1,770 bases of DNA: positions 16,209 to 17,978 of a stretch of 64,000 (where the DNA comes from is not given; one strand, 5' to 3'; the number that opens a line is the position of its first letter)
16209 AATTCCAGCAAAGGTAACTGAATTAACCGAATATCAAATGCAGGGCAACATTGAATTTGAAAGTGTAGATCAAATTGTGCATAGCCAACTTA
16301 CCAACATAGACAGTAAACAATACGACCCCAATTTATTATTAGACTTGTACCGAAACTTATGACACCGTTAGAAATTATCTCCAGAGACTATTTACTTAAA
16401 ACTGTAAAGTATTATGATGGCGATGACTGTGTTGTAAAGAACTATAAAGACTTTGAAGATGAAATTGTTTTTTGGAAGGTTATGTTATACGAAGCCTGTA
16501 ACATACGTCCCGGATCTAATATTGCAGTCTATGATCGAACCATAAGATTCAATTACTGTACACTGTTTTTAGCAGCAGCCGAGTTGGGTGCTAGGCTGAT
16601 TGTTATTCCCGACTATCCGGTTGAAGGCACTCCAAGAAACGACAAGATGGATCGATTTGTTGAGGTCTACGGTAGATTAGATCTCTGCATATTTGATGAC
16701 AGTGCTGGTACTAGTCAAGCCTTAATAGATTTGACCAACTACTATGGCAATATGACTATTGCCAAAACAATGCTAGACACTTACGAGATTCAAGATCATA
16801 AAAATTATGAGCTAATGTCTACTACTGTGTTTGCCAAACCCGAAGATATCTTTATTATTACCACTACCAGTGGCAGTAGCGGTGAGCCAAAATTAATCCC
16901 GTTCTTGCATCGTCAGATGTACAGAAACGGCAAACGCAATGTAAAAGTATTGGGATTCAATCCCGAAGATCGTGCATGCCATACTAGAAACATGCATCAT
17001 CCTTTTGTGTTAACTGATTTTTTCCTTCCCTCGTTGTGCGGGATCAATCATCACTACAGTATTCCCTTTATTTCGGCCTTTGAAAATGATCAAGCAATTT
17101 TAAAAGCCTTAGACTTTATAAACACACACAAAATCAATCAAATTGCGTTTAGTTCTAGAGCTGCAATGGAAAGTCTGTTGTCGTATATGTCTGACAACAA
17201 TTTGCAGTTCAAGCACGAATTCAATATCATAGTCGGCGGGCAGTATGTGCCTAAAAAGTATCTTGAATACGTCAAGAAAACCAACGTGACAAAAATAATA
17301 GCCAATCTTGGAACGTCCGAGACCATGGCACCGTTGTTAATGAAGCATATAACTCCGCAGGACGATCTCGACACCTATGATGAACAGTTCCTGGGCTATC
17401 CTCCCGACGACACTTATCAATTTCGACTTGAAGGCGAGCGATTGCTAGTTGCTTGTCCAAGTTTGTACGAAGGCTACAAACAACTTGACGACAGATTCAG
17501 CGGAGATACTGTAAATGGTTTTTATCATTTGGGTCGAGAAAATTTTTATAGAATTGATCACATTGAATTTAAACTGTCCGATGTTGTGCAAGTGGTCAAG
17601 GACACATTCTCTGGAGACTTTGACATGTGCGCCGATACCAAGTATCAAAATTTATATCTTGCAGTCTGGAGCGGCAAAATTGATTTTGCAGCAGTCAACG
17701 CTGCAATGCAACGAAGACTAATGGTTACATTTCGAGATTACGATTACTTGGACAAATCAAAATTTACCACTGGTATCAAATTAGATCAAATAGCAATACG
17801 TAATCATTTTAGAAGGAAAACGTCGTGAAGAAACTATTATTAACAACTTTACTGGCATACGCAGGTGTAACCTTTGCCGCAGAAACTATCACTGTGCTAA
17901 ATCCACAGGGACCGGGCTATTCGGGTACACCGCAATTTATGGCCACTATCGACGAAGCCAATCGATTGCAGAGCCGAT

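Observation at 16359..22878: Adenylating-enzyme / Bug solute-binding cassette between gp47 and gp46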

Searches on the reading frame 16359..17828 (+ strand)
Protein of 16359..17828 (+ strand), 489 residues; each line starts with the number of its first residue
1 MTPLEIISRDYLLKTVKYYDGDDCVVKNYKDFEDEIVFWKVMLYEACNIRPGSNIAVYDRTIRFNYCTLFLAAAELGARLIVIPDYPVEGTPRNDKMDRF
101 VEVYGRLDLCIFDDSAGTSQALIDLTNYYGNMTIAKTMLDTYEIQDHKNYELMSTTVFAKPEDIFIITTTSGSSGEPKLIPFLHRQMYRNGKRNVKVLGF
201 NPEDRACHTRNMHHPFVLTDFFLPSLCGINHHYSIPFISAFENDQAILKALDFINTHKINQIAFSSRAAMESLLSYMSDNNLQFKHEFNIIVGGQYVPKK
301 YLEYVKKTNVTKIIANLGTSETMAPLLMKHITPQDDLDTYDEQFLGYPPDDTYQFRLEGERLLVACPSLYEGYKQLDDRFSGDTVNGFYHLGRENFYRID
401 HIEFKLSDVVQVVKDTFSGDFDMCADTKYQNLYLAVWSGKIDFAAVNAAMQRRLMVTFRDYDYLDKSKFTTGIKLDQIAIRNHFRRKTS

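Call 3: search_protein_families(library=pfam, proteins=[window:16359-17828:+], max_evalue=0.01)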
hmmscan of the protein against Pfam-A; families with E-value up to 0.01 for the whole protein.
window:16359-17828:+ (489 aa): 1 family
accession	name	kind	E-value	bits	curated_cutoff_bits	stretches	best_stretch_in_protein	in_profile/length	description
PF00501.34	AMP-binding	-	1.2e-15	57.6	29.9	1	28-336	23-337/384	AMP-binding enzyme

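Call 4: search_protein_families(library=phrogs, proteins=[window:16359-17828:+], max_evalue=0.001)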
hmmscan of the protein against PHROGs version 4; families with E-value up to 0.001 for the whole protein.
window:16359-17828:+ (489 aa): 1 family
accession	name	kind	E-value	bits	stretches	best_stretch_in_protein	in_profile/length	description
phrog_28622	-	unknown function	3.7e-05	20.7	1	146-353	2753-2953/5652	-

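Call 6: search_dna_similar(query=window:16359-17828:+, collection=phages, mode=protein, max_rows=30)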
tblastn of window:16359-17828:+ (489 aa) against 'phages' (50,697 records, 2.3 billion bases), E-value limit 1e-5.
No match.

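Call 13: find_related_loci(query=window:16359-17828:+, collection=viral_contigs, flank=10000)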
Query window:16359-17828:+ (489 aa) in viral_contigs; peptide patterns used: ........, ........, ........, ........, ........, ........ (x = any residue, [..] = any of these).
8 stretches matched a pattern; 8 encode a relative of the query (tblastn E <= 1e-3); 8 distinct loci.
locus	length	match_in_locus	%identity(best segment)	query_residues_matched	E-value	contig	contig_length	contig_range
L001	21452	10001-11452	57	3-487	0e+0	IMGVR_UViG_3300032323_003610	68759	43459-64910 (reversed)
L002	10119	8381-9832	40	4-487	2e-125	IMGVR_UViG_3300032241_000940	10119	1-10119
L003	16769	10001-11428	37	5-485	6e-99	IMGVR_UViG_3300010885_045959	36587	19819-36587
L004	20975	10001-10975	29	39-393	4e-40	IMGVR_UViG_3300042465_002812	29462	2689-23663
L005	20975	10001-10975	29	39-393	4e-40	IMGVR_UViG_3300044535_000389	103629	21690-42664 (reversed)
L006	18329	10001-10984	26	39-393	2e-32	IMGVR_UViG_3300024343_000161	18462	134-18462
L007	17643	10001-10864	27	39-353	2e-32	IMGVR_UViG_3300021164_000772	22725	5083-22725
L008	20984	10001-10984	27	39-393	2e-32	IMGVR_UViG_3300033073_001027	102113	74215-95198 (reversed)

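Call 20: find_homologous_proteins(query=window:16359-17828:+)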
Query window:16359-17828:+ (489 aa): 20 proteins with E <= 0.001 among 7451 candidates.
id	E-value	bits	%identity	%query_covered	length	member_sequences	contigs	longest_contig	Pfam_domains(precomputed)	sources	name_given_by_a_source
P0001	0.0e+0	1109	98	100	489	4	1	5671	PF00501.35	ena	-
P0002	4.7e-227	773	67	100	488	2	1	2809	PF00501.35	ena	-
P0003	1.2e-195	669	58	99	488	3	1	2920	PF00501.35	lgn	-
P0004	3.7e-194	664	58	99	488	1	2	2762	PF00501.35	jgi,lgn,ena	jgi:acyl-CoA synthetase (AMP-forming)/AMP-acid ligase II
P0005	5.0e-193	661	57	99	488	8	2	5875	PF00501.35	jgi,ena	-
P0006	7.2e-191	654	57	99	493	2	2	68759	PF00501.35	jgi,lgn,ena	-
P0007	2.5e-187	642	56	99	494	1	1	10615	PF00501.35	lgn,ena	-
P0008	2.3e-184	632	55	99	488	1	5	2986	PF00501.35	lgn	-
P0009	1.5e-172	593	52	99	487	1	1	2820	PF00501.35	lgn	-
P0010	2.4e-161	556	100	49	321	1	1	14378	PF00501.35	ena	-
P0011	3.1e-147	510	46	99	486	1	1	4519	PF00501.35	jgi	jgi:hypothetical protein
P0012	1.2e-128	448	42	99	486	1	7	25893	PF00501.35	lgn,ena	-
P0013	7.1e-123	429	39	100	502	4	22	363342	PF00501.35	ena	-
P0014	9.5e-115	403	41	99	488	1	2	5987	PF00501.35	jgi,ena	jgi:hypothetical protein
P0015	1.5e-111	392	39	99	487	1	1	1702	PF00501.35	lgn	-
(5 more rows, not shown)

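Call 21: find_encoding_contigs(protein=P0013, flank=10000, max_places=4)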
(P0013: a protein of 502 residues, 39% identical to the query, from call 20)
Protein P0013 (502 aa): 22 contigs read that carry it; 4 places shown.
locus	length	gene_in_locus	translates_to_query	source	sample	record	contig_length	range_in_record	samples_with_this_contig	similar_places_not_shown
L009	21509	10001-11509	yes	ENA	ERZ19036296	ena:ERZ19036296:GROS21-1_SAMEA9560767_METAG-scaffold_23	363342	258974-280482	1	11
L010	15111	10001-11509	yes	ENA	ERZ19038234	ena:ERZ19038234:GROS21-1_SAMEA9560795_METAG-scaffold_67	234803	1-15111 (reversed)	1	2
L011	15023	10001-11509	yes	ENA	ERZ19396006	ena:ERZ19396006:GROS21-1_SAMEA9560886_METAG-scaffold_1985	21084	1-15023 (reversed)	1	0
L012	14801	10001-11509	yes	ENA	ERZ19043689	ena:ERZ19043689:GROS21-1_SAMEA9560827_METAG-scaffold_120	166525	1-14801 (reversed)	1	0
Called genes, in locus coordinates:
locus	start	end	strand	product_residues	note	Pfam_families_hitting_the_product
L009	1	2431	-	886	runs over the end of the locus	-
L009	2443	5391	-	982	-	-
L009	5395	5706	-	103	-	-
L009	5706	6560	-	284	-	-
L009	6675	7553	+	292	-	-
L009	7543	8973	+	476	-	PF00501:AMP-binding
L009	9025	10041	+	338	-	-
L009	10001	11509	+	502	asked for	PF00501:AMP-binding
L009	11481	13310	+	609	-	PF02463:SMC_N, PF13476:AAA_23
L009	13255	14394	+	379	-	PF04055:Radical_SAM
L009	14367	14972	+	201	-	PF00106:adh_short (faint)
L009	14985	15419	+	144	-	PF19835:SegE_GIY-YIG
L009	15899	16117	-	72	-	-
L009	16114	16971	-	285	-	PF12322:T4_baseplate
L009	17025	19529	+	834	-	-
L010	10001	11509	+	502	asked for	PF00501:AMP-binding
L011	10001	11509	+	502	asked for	PF00501:AMP-binding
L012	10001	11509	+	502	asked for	PF00501:AMP-binding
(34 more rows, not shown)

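Call 22: find_encoding_contigs(protein=P0012, flank=10000, max_places=3)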
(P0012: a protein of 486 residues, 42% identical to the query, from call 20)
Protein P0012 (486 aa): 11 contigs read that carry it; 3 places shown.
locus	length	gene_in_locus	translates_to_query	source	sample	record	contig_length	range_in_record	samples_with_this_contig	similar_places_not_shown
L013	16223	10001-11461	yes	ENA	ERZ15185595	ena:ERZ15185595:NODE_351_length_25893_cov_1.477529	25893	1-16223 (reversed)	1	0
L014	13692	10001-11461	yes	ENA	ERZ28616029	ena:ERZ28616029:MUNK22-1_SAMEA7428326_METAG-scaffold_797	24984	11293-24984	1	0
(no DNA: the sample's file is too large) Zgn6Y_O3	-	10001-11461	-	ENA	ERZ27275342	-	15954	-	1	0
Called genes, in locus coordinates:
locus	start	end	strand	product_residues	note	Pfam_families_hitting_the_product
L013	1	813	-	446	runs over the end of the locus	-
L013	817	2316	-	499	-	-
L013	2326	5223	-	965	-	-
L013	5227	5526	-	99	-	-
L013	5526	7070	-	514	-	-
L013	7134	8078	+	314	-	-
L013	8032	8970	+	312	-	-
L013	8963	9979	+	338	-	PF00149:Metallophos (weak)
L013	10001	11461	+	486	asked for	PF00501:AMP-binding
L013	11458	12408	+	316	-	PF03401:TctC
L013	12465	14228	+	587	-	PF02463:SMC_N, PF13476:AAA_23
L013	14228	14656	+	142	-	-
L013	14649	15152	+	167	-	-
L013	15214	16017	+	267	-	-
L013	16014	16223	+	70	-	?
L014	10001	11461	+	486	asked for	PF00501:AMP-binding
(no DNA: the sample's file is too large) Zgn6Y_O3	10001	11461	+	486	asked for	PF00501:AMP-binding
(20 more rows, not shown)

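Call 23: search_solved_structures(query=window:16359-17828:+, max_evalue=0.01)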
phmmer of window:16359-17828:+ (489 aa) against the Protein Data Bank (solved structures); distinct sequences matched with E-value up to 0.01: 2.
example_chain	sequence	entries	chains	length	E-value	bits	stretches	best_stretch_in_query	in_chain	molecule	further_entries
8jyl_A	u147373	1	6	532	0.0009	21.6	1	140-339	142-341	Acyl-acyl carrier protein synthetase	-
8hsy_A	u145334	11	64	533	0.0009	21.6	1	140-339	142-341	Acyl-acyl carrier protein synthetase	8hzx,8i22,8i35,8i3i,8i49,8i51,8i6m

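Call 24: search_protein_families(library=ncbifam, proteins=[window:16359-17828:+, L001:11458-12396:+, L003:11440-12393:+], max_evalue=0.01)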
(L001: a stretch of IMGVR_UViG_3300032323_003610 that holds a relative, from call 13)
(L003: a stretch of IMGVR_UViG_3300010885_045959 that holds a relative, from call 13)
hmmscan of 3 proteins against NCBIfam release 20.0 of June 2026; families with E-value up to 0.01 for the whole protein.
window:16359-17828:+ (489 aa): 18 families
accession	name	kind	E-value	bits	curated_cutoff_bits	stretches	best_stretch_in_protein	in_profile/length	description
TIGR01733.1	AA-adenyl-dom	subfamily_domain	3.7e-12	45.8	317.4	1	144-351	104-301/409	amino acid adenylation domain-containing protein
NF004837.0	PRK06187.1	subfamily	5.8e-09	34.7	476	1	158-335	166-336/531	long-chain-fatty-acid--CoA ligase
NF005307.0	PRK06839.1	equivalog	3.7e-08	32.5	748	1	28-302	29-281/496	o-succinylbenzoate--CoA ligase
NF052269.1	Staph_lig_FadD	equivalog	1.6e-07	30.1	650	1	120-330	111-307/499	long-chain-fatty-acid--CoA ligase FadD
NF053567.1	HBDA_AROS1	equivalog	3.6e-07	28.9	1000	1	157-330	166-332/523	3-hydroxybenzoate--CoA ligase HbdA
TIGR01923.1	menE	equivalog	7.4e-06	25.1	330.15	1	144-332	95-270/442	o-succinylbenzoate--CoA ligase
NF006754.0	PRK09274.1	equivalog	1.9e-05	23.1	478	1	130-323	145-329/555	fatty acid CoA ligase family protein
NF006181.0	PRK08314.1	subfamily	9.2e-05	20.9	705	1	141-335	183-366/563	long-chain-fatty-acid--CoA ligase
NF005291.0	PRK06814.1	equivalog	0.0001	20.4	1349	1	158-231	789-863/1140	acyl-[ACP]--phospholipid O-acyltransferase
NF004808.0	PRK06155.1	equivalog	0.00012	20.5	722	1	46-229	65-247/542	ATP-dependent acyl-CoA ligase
NF004814.0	PRK06164.1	equivalog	0.00025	19.7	677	0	156-207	175-226/540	acyl-CoA synthetase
NF005959.0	PRK08043.1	equivalog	0.00025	19.4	886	1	155-228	358-432/719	bifunctional acyl-ACP--phospholipid O-acyltransferase/long-chain-fatty-acid--ACP ligase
TIGR02275.1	DHB_AMP_lig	equivalog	0.00075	17.9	723.55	1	155-307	175-320/526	(2,3-dihydroxybenzoyl)adenylate synthase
NF006386.0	PRK08633.1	equivalog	0.001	16.8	1221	1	159-231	779-852/1147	acyl-[ACP]--phospholipid O-acyltransferase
NF009233.0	PRK12583.1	subfamily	0.0025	16.3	832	1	152-218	191-257/558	fatty acid CoA ligase family protein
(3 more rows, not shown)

L001:11458-12396:+ (312 aa): 0 families

L003:11440-12393:+ (317 aa): 0 families

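Call 40: predict_structure(alignment_id=A4)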
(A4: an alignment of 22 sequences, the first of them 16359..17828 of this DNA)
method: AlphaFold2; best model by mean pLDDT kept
length: 489 residues; sequences in the alignment: 22
mean_pLDDT: 88.4   pTM: 0.80
mean pLDDT of the five models: 88.4, 87.9, 87.5, 86.7, 86.5
residues with pLDDT >= 90: 293; 70-90: 165; 50-70: 29; < 50: 2
segments of 3 or more residues with pLDDT < 50: none
pLDDT, mean of each block of 10 residues (from residue 1): 69 95 91 95 95 91 89 95 72 85 94 88 91 89 90 92 91 70 93 95 92 83 95 75 82 95 84 93 96 84 95 91 89 94 93 94 91 88 95 73 81 90 86 93 95 92 88 72 84
secondary structure, 60 per line:
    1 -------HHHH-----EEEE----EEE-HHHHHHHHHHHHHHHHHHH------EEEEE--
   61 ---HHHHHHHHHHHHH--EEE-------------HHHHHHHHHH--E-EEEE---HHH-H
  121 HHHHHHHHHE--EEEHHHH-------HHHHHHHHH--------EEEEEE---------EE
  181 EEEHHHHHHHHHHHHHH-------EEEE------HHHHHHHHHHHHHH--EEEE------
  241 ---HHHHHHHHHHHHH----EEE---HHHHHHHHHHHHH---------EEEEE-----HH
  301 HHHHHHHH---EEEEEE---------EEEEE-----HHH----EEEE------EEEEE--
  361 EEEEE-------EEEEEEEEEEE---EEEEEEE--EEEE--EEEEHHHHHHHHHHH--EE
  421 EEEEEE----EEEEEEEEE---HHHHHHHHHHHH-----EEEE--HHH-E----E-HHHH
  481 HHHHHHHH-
elements in order: H8-11 E17-20 E25-27 H29-47 E54-58 H64-76 E79-81 H95-104 E109-112 H120-129 E133-135 H136-139 H147-155 E164-169 E179-183 H184-197 E205-208 H215-228 E231-234 H244-256 E261-263 H267-279 E289-293 H299-308 E312-317 E327-331 E344-347 E354-358 E361-365 E373-383 E387-393 E396-399 E402-405 H406-416 E419-426 E431-439 H443-454 E460-463 H477-488

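Call 44: fold_search(library=pdb, model_id=the predicted structure)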
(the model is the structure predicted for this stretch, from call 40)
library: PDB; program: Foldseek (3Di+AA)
matches with E <= 10: 500; with E <= 0.001: 500
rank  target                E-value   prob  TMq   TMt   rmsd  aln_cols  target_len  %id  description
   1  4r0m_B                1.3e-22  1.00  0.64  0.57   8.2       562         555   14  Structure of McyG A-PCP complexed with phenylalanyl-adenylate (released 2015-04-15)
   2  4r0m_A                1.4e-22  1.00  0.65  0.51   8.3       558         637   14  Structure of McyG A-PCP complexed with phenylalanyl-adenylate (released 2015-04-15)
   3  4iz6_B                2.7e-22  1.00  0.58  0.48  11.1       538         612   13  Structure of EntE and EntB, an NRPS adenylation-PCP fusion protein with pseudo translational symmetry (released 2013-07-31)
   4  5x8g_B                2.9e-22  1.00  0.62  0.63  10.3       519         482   15  Binary complex structure of a double mutant I454RA456K of o-Succinylbenzoate CoA Synthetase (MenE) from Bacillus Subti (released 2017-06-07)
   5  3rg2_A                5.8e-22  1.00  0.60  0.49  11.0       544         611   14  Structure of a two-domain NRPS fusion protein containing the EntE adenylation domain and EntB aryl-carrier protein fro (released 2012-03-07)
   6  5bus_A                5.8e-22  1.00  0.66  0.67   7.1       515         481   15  O-succinylbenzoate Coenzyme A Synthetase (MenE) from Bacillus Subtilis, in complex with AMP (released 2015-08-26)
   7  5x8f_B                5.8e-22  1.00  0.61  0.62  10.3       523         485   14  Ternary complex structure of a double mutant I454RA456K of o-Succinylbenzoate CoA Synthetase (MenE) from Bacillus Subt (released 2017-06-07)
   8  3rg2_B                6.9e-22  1.00  0.60  0.49  11.1       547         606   14  Structure of a two-domain NRPS fusion protein containing the EntE adenylation domain and EntB aryl-carrier protein fro (released 2012-03-07)
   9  4iz6_A                6.9e-22  1.00  0.58  0.48  11.3       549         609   12  Structure of EntE and EntB, an NRPS adenylation-PCP fusion protein with pseudo translational symmetry (released 2013-07-31)
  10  6ulw_A                6.9e-22  1.00  0.65  0.29   7.9       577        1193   13  Adenylation, ketoreductase, and pseudo Asub multidomain structure of a keto acid-selecting NRPS module (released 2020-02-19)
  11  3rg2_F                7.3e-22  1.00  0.59  0.49  11.2       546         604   14  Structure of a two-domain NRPS fusion protein containing the EntE adenylation domain and EntB aryl-carrier protein fro (released 2012-03-07)
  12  6iyk_B                7.3e-22  1.00  0.60  0.57  10.2       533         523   14  The structure of EntE with 2-nitrobenzoyl adenylate analog (released 2019-04-17)
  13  8i3i_A                7.3e-22  1.00  0.65  0.61   7.4       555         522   15  Acyl-ACP synthetase structure bound to AMP-PNP in the presence of MgCl2 (released 2024-01-24)
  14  5x8f_A                7.8e-22  1.00  0.63  0.64  10.2       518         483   15  Ternary complex structure of a double mutant I454RA456K of o-Succinylbenzoate CoA Synthetase (MenE) from Bacillus Subt (released 2017-06-07)
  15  3rg2_C                8.2e-22  1.00  0.59  0.49  11.1       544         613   14  Structure of a two-domain NRPS fusion protein containing the EntE adenylation domain and EntB aryl-carrier protein fro (released 2012-03-07)
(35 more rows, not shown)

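Call 47: search_protein_representatives(alignment_id=A4)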
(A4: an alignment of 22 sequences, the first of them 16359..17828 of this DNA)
Query: 22 sequences, 486 profile positions. Proteins with E-value up to 0.001 (for the whole library): 18178; up to 1e-10: 3067; up to 1e-30: 265. The best 150 are listed.
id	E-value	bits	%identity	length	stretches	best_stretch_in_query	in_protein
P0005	7.4e-211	717.6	-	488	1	1-485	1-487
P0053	1.4e-153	528.8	-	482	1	1-484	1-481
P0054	1.9e-153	528.3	-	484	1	1-483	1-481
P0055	2.2e-153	528.1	-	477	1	3-483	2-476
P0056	2.2e-146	505.0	-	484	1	2-483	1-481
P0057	3.6e-146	504.3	-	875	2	3-483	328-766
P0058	2.8e-145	501.4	-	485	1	4-483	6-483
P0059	1.6e-139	482.4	-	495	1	3-483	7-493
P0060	5.8e-132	457.4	-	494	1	2-483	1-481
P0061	7.5e-129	447.2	-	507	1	2-485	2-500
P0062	3.6e-123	428.4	-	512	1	3-484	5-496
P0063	4.2e-122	424.9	-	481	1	2-484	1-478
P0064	1.6e-121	423.0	-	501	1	4-483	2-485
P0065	2.7e-119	415.6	-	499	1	1-485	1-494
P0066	6.1e-119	414.5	-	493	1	3-483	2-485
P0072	1.7e-110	386.6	-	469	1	2-483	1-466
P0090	1.8e-97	343.7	-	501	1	2-484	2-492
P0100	1.1e-92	327.8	-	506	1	4-483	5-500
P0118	1.1e-81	291.6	-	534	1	4-484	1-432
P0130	3.9e-78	279.9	-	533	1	5-483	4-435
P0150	6.8e-73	262.6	-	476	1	1-479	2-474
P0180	1.5e-65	238.4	-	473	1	4-484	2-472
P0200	3.3e-59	217.5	-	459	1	2-484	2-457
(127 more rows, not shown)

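Call 48: search_protein_families(library=pfam, proteins=[P0057, P0118, P0130, P0053, P0100, P0150, P0200], max_evalue=0.001)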
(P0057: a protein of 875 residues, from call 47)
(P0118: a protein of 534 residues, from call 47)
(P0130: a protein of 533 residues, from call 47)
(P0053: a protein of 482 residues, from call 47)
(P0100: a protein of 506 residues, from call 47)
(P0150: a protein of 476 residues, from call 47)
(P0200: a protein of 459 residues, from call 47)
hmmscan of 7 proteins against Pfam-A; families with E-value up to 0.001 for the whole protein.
P0057 (875 aa): 1 family
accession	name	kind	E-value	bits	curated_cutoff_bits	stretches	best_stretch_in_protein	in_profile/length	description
PF00501.34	AMP-binding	-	6.7e-13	48.6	29.9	2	431-531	126-229/384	AMP-binding enzyme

P0118 (534 aa): 1 family
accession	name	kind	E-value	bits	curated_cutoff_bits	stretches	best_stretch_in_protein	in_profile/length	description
PF00501.34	AMP-binding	-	0.00029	20.2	29.9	1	31-203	37-229/384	AMP-binding enzyme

P0130 (533 aa): 0 families

P0053 (482 aa): 1 family
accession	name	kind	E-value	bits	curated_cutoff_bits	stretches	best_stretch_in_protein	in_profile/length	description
PF00501.34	AMP-binding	-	1e-09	38.1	29.9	1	45-353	43-358/384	AMP-binding enzyme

P0100 (506 aa): 0 families

P0150 (476 aa): 1 family
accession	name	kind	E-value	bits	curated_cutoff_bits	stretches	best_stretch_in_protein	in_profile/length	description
PF00501.34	AMP-binding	-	1e-16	61.2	29.9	1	123-330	136-358/384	AMP-binding enzyme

P0200 (459 aa): 1 family
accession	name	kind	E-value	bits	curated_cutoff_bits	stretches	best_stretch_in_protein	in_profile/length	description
PF00501.34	AMP-binding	-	4.1e-07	29.6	29.9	1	27-183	18-189/384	AMP-binding enzyme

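Call 49: list_cluster_members(proteins=[P0053, P0057, P0060, P0072, P0090, P0118, P0130, P0150, P0180, P0200])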
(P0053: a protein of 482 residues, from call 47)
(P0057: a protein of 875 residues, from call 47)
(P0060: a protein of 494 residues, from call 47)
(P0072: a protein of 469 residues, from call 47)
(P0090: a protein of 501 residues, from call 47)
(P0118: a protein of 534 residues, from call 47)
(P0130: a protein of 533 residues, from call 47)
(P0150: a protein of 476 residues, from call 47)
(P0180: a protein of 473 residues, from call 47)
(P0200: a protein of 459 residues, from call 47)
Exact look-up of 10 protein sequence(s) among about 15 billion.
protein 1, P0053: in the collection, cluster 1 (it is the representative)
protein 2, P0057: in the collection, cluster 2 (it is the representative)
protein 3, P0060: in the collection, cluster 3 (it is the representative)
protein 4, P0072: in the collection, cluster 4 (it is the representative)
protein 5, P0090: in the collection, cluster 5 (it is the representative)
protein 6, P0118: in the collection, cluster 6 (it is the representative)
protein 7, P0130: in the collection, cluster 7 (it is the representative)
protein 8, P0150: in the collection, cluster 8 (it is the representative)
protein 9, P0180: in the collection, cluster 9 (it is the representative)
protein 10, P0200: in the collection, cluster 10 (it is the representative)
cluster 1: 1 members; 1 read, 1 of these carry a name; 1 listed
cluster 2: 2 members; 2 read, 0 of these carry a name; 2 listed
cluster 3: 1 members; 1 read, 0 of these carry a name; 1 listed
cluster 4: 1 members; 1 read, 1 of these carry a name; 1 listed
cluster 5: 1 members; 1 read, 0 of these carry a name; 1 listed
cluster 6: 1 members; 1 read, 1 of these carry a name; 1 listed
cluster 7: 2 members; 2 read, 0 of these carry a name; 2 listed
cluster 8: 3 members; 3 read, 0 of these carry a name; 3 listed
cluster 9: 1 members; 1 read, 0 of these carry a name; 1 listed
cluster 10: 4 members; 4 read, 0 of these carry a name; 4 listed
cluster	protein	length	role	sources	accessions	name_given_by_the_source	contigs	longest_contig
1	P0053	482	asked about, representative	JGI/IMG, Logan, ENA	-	hypothetical protein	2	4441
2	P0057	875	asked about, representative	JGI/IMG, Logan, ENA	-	-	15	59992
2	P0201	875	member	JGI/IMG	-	-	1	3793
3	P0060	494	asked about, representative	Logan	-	-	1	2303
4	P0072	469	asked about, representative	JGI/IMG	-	acyl-coenzyme A synthetase/AMP-(fatty) acid ligase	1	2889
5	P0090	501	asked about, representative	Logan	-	-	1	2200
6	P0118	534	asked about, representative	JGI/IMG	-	hypothetical protein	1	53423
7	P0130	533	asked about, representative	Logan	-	-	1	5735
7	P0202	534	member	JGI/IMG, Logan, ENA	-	-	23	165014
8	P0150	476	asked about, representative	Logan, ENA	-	-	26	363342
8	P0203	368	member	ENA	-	-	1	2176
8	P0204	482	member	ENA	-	-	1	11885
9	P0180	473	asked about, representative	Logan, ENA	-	-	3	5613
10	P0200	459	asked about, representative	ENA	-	-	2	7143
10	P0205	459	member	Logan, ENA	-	-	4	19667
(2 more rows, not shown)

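Call 50: find_encoding_contigs(protein=P0057, flank=8000, max_places=2)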
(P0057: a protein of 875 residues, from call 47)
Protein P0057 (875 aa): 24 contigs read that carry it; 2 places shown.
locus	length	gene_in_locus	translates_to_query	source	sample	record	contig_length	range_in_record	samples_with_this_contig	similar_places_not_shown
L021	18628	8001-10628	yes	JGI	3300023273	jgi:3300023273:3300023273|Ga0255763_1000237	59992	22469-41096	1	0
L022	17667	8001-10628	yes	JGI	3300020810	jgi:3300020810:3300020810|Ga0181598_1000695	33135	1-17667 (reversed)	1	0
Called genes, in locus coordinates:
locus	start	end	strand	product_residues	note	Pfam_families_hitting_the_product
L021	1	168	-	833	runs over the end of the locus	PF23786:Baseplate_wedge (faint)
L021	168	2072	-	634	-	PF21379:Gp6-like_1st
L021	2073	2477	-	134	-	PF04965:GPW_gp25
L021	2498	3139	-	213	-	-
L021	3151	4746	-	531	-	PF06714:Gp5_OB, PF22178:Gp5_trimer_C (faint)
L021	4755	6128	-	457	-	-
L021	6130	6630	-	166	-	PF11246:Phage_gp53 (weak)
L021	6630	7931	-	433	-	PF11091:T4_tail_cap (faint)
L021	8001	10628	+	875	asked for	PF00501:AMP-binding (weak)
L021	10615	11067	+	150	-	PF08722:Tn7_TnsA-like_N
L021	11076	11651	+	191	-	PF26869:Phage_T4_gp2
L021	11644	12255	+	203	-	PF23849:Phage_TTP_2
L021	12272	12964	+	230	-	PF12322:T4_baseplate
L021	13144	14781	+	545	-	-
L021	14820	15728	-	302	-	PF08804:gp32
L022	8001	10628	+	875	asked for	PF00501:AMP-binding (weak)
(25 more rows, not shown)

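Call 51: find_encoding_contigs(protein=P0202, flank=8000, max_places=2)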
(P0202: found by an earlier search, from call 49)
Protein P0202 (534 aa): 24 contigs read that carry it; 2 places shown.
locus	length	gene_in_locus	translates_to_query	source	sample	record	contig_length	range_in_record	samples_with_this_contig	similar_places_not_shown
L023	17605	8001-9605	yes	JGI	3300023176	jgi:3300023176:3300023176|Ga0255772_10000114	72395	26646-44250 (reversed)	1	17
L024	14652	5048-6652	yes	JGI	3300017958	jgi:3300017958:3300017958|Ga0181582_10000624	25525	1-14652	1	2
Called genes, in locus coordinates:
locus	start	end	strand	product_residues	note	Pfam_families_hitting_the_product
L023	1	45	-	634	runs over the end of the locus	PF21379:Gp6-like_1st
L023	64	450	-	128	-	-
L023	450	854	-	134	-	PF10934:Sheath_initiator (weak), PF04965:GPW_gp25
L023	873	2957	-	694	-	-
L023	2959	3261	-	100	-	PF05488:PAAR_motif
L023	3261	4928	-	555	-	PF06714:Gp5_OB, PF22178:Gp5_trimer_C (weak), PF06715:Gp5_C (faint), PF22178:Gp5_trimer_C (weak)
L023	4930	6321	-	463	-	-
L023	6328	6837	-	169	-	PF11246:Phage_gp53 (weak)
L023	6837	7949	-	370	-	PF11091:T4_tail_cap (faint)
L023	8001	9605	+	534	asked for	-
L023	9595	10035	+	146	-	PF08722:Tn7_TnsA-like_N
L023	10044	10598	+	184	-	PF26869:Phage_T4_gp2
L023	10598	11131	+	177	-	PF23849:Phage_TTP_2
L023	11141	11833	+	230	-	PF12322:T4_baseplate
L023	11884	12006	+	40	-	PF28602:Gp51_C (weak)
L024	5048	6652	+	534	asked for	-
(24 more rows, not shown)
